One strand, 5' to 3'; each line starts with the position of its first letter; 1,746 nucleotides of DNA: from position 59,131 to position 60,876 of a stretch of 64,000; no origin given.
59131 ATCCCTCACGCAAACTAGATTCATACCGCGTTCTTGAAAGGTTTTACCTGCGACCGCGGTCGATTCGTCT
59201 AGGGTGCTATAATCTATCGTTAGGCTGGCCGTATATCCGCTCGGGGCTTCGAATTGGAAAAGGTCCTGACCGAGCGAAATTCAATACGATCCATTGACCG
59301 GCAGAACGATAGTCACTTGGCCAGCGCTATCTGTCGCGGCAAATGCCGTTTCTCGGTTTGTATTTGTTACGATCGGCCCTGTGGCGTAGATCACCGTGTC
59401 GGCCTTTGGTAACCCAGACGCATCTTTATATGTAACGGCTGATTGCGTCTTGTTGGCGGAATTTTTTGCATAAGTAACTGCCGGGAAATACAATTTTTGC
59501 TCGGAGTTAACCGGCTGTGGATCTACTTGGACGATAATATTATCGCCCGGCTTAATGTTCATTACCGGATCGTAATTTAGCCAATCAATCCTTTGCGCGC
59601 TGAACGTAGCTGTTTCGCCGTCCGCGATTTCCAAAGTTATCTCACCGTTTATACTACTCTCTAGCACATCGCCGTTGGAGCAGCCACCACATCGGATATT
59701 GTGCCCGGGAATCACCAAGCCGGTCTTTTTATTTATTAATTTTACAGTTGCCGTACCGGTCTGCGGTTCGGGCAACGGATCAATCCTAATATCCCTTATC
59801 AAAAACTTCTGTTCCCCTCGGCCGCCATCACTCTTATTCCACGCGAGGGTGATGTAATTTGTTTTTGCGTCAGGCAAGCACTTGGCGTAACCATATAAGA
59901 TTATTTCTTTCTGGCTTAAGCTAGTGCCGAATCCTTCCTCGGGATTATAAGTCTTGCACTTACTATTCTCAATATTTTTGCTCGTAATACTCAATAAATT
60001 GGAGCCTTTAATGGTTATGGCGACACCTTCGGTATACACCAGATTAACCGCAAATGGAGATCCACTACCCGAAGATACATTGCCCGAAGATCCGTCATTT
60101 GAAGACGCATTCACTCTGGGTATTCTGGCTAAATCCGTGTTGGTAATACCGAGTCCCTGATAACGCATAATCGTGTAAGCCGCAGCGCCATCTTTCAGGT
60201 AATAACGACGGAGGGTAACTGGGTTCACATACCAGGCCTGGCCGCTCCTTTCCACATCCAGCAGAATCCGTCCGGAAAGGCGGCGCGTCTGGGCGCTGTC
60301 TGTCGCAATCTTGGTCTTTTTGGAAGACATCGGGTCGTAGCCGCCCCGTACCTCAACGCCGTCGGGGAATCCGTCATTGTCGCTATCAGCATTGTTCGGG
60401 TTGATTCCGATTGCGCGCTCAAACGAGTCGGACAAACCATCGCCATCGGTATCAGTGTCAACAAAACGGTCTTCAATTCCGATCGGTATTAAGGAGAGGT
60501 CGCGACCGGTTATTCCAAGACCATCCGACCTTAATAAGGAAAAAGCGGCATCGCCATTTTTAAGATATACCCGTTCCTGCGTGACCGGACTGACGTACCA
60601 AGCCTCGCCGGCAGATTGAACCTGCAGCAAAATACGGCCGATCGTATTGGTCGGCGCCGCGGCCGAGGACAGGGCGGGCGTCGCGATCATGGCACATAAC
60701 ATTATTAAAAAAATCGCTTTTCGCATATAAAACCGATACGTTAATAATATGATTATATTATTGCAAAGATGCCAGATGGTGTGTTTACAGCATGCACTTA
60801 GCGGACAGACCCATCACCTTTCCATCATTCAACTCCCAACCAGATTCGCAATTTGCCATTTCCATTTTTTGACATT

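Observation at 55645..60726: Two secreted proteins sharing an unrecognised ~50-aa repeat domain; one has an HExxH domain, the other TSP3-like Ca-binding repeats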

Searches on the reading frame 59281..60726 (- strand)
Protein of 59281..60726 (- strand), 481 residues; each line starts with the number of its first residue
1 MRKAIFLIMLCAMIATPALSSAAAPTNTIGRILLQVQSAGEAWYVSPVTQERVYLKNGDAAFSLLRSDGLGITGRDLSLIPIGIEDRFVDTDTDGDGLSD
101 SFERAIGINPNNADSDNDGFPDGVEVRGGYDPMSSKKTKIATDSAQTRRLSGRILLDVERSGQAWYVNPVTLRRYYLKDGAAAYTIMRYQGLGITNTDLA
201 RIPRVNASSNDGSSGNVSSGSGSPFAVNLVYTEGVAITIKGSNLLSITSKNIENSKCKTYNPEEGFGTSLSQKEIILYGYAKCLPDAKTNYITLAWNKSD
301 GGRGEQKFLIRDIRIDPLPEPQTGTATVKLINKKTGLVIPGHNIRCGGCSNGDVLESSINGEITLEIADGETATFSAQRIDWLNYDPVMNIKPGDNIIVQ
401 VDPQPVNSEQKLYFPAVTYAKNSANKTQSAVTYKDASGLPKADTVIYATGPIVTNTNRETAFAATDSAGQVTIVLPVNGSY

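Call 3: search_protein_families(library=pfam, proteins=[window:59281-60726:-], max_evalue=1)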
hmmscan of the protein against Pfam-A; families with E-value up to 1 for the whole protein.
window:59281-60726:- (481 aa): 4 families
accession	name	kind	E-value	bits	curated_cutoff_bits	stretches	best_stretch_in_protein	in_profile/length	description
PF18884.5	TSP3_bac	-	6.6e-13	48.7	25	2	92-113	1-22/22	Bacterial TSP3 repeat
PF07497.18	Rho_RNA_bind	-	0.031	14.5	27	0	163-208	25-70/73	Rho termination factor, RNA-binding domain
PF15057.12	DUF4537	-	0.18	12.3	27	1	354-434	19-93/120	Domain of unknown function (DUF4537)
PF03495.19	Binary_toxB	-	0.22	12.2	25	0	114-128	2-16/78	Clostridial binary toxin B/anthrax toxin PA Ca-binding domain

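Call 4: search_protein_families(library=ncbifam, proteins=[window:59281-60726:-], max_evalue=1)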
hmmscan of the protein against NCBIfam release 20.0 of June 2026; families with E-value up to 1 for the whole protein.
window:59281-60726:- (481 aa): 2 families
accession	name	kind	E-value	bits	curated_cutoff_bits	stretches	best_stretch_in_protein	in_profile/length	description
NF047639.1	throspo3_MtsD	equivalog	2.5e-07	29.2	800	1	90-144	458-512/651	cell-cell cohesion protein MtsD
NF033765.2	gliding_CglD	equivalog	3.3e-07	28.5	400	1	91-127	265-301/1124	adventurous gliding motility lipoprotein CglD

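Call 10: search_solved_structures(query=window:59281-60726:-, max_evalue=10)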
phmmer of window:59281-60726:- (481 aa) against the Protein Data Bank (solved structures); distinct sequences matched with E-value up to 10: 1.
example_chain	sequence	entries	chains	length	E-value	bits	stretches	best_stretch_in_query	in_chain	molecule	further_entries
3r2q_A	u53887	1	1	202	1.2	10.9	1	22-83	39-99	Uncharacterized GST-like protein yibF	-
